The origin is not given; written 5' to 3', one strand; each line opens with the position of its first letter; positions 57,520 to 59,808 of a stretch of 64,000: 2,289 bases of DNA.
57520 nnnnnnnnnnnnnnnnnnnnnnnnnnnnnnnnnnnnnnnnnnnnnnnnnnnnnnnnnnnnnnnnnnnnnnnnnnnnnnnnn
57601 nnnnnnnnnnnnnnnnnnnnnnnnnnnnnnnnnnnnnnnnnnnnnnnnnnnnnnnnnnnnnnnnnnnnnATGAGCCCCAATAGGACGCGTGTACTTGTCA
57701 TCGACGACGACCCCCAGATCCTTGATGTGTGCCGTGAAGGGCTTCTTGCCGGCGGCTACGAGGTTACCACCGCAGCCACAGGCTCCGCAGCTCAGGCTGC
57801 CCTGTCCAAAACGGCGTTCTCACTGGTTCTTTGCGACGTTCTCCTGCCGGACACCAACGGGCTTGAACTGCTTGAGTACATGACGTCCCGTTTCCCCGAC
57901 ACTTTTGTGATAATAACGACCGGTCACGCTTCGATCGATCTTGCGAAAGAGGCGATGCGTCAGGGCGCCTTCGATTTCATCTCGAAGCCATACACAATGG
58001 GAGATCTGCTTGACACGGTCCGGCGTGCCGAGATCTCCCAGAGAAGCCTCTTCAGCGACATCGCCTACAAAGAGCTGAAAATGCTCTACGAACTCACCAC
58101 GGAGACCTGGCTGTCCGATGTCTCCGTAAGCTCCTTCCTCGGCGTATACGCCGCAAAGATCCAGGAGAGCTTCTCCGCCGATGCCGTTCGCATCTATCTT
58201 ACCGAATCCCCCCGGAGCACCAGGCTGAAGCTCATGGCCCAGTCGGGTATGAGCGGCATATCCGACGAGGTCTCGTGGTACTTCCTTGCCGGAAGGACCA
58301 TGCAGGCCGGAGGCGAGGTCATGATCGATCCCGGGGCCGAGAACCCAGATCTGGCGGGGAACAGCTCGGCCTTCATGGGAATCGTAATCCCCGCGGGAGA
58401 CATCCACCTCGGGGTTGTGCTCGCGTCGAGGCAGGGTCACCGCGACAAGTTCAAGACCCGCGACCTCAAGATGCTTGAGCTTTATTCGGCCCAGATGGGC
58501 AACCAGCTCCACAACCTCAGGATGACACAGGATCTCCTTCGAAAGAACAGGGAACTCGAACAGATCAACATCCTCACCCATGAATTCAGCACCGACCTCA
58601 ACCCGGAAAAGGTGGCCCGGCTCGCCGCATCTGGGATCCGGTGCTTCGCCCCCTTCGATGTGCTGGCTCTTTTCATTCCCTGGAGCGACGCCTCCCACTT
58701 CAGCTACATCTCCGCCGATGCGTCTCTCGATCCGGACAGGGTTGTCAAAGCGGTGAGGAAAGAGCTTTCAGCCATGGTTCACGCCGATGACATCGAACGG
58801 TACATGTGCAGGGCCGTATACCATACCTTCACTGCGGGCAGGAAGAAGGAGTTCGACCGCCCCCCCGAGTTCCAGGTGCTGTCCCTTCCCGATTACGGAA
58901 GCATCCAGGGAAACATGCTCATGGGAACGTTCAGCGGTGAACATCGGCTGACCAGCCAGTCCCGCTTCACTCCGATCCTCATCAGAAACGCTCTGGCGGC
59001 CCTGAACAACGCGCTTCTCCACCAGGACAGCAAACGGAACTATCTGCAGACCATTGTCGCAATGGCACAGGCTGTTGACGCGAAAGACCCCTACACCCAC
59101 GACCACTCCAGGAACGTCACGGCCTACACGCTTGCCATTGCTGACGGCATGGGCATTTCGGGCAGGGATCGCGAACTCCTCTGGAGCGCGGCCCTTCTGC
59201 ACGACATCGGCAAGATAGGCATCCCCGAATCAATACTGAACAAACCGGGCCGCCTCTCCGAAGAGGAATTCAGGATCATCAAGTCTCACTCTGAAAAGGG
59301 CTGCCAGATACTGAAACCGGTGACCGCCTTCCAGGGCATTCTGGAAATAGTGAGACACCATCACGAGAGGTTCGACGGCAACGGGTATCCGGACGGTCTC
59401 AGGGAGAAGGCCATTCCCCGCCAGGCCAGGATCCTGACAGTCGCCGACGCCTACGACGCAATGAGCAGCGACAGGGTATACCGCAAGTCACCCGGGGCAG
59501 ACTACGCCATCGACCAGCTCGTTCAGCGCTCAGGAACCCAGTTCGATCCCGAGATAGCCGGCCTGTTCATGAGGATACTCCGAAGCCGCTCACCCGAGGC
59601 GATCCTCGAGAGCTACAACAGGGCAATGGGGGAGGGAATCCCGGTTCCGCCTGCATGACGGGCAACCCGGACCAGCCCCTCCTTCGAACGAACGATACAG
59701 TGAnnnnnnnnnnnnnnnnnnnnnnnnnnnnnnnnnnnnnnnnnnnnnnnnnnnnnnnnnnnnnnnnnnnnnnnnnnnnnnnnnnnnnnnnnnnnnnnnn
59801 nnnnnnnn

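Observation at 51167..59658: Sigma-54-flanked envelope-modification locus: M23 lipoprotein, GT2, NodU-like carbamoyltransferase and a pseudo-receiver bEBP, divergent from NtrC-like and REC-GAF-HD-GYP regulators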

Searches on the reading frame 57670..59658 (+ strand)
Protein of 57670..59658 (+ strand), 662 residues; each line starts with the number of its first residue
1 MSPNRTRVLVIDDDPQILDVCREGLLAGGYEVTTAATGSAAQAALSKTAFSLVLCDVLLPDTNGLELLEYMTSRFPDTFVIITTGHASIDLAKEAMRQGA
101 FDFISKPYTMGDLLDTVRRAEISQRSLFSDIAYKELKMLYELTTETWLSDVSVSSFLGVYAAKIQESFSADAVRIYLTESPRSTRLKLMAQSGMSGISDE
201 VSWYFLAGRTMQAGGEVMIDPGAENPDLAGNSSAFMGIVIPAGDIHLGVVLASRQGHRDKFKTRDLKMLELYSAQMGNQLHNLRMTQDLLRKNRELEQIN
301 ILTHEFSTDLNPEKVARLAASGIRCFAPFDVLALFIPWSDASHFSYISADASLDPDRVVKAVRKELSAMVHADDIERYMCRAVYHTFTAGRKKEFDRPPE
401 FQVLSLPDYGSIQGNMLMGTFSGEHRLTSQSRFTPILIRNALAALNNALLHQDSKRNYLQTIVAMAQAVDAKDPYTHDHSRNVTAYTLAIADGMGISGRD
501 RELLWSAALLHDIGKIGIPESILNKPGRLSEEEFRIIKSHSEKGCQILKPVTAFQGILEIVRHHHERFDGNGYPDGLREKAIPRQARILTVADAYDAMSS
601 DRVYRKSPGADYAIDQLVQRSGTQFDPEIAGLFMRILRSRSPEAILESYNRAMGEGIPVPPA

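Call 5: search_protein_families(library=pfam, proteins=[window:57670-59658:+], max_evalue=0.01)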
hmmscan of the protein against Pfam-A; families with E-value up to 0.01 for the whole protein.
window:57670-59658:+ (662 aa): 3 families
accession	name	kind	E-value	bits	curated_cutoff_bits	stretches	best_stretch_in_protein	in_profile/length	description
PF13487.12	HD_5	-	2.6e-39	135.1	27.2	1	465-629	3-170/170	HD domain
PF01966.28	HD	-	3.2e-25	89.1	22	1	477-598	2-116/116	HD domain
PF00072.30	Response_reg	-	5.9e-25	88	30.2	1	8-117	1-110/111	Response regulator receiver domain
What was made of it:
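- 57670..59658 (+): REC-(divergent GAF)-HD-GYP response regulator, a putative c-di-GMP phosphodiesterase. Its start is ATGA-coupled to the NtrC-like gene. Pfam Response_reg 6e-25, HD_5 2.6e-39 (call 5).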

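Call 17: search_protein_families(library=ncbifam, proteins=[window:57670-59658:+], max_evalue=0.001)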
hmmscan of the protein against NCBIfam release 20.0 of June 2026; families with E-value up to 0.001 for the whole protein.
window:57670-59658:+ (662 aa): 91 families (the best 25 are shown)
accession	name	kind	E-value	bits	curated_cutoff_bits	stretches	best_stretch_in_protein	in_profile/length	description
NF053512.1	nitric_RR_NosR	exception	1.4e-64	218.7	400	2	450-646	166-363/422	response regulator c-di-GMP phosphodiesterase, NosR family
NF047793.1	ResRegPgtA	equivalog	3.2e-23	82.2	650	1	1-143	1-143/414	two-component system response regulator PgtA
NF006900.1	PRK09390.1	equivalog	8.1e-22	77.7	255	1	4-123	3-122/203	response regulator FixJ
TIGR01818.1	ntrC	equivalog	6.6e-21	74.6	558.6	1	8-125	1-118/463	nitrogen regulation protein NR(I)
NF051870.1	NAssimRespRegNtrX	equivalog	1e-19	70.8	600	1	7-124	3-122/452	nitrogen assimilation response regulator NtrX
NF008469.0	PRK11361.1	equivalog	9.8e-18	64.1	714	1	5-133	4-131/461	acetoacetate metabolism transcriptional regulator AtoC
NF008176.1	PRK10923.1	equivalog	2.4e-17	62.7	620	1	5-120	3-118/469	nitrogen regulation protein NR(I)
NF041946.1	LuxO_transreg_Vib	equivalog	7.7e-17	61.2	800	1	28-120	19-111/463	quorum-sensing sigma-54 dependent transcriptional regulator LuxO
NF011695.0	PRK15115.1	equivalog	1.5e-16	60.3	763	1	4-120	5-121/445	two-component system response regulator GlrR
NF046022.1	RespRegCpdRBruc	equivalog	3.2e-16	59.4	180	1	6-119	2-115/120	cell cycle two-component system response regulator CpdR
NF007689.0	PRK10365.1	equivalog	2.2e-15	56.4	760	1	2-126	2-126/441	sigma-54-dependent response regulator transcription factor ZraR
NF040749.1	tetrathio_RR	equivalog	7.8e-15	55.1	290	1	9-129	3-123/191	tetrathionate respiration response regulator TtrR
NF045505.1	RR_RssB_Pseudo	equivalog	3.9e-14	52.5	700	1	4-122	4-123/394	two-component system response regulator RssB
NF033791.1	ActR_PrrA_rreg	equivalog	5.4e-14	52.6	250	1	8-120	4-116/173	ActR/PrrA/RegA family redox response regulator transcription factor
NF007928.2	PRK10643.1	equivalog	3e-13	49.9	330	1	7-125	2-119/216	two-component system response regulator PmrA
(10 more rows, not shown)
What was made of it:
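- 57670..59658 (+): NCBIfam NosR-family RR c-di-GMP phosphodiesterase 1.4e-64 (call 17).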

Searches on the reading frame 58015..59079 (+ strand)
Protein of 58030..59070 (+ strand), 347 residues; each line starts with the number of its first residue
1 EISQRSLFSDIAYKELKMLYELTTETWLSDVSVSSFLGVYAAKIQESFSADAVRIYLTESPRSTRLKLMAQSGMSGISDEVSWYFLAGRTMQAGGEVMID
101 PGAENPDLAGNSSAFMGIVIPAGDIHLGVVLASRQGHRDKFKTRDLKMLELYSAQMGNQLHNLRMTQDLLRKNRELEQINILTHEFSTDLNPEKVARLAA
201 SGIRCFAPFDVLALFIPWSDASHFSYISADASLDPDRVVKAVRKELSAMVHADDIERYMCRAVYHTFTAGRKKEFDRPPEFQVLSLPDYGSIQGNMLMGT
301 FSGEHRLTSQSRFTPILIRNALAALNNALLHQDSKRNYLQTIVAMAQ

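Call 40: search_protein_families(library=pfam, proteins=[window:58030-59070:+], max_evalue=10)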
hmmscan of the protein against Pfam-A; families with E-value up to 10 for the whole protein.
window:58030-59070:+ (347 aa): 2 families
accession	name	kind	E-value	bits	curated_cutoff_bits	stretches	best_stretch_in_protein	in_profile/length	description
PF13492.12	GAF_3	-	0.011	16.6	27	1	48-162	17-129/129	GAF domain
PF01590.32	GAF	-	0.19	12.7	22.4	1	41-160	10-133/133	GAF domain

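Call 73: search_protein_families(library=pfam, alignment_id=A6, max_evalue=0.1)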
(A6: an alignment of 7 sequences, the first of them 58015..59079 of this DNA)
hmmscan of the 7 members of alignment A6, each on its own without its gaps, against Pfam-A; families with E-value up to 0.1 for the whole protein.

A. member 1, window:58015-59079:+ (355 aa): 1 family
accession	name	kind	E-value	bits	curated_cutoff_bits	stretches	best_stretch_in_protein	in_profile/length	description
PF13492.12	GAF_3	-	0.011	16.6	27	1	53-167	17-129/129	GAF domain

B. families by the number of members that match (of 7 scanned): 4 families
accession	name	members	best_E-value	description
PF13492.12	GAF_3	7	1.6e-05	GAF domain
PF01590.32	GAF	6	4.5e-06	GAF domain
PF13185.12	GAF_2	4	0.00074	GAF domain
PF06018.20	CodY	1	0.012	CodY GAF-like domain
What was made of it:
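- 57670..59658 (+): GAF supported in 7/7 orthologue middle regions (call 73).
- Closest known: RpfG-type REC-HD-GYP response regulators. Different: An extra divergent GAF-like region of about 330 aa lies between the two domains (call 73).
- Checked: It is supported in orthologues: 7/7 hit GAF models, best E=4.5e-6 (call 73).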
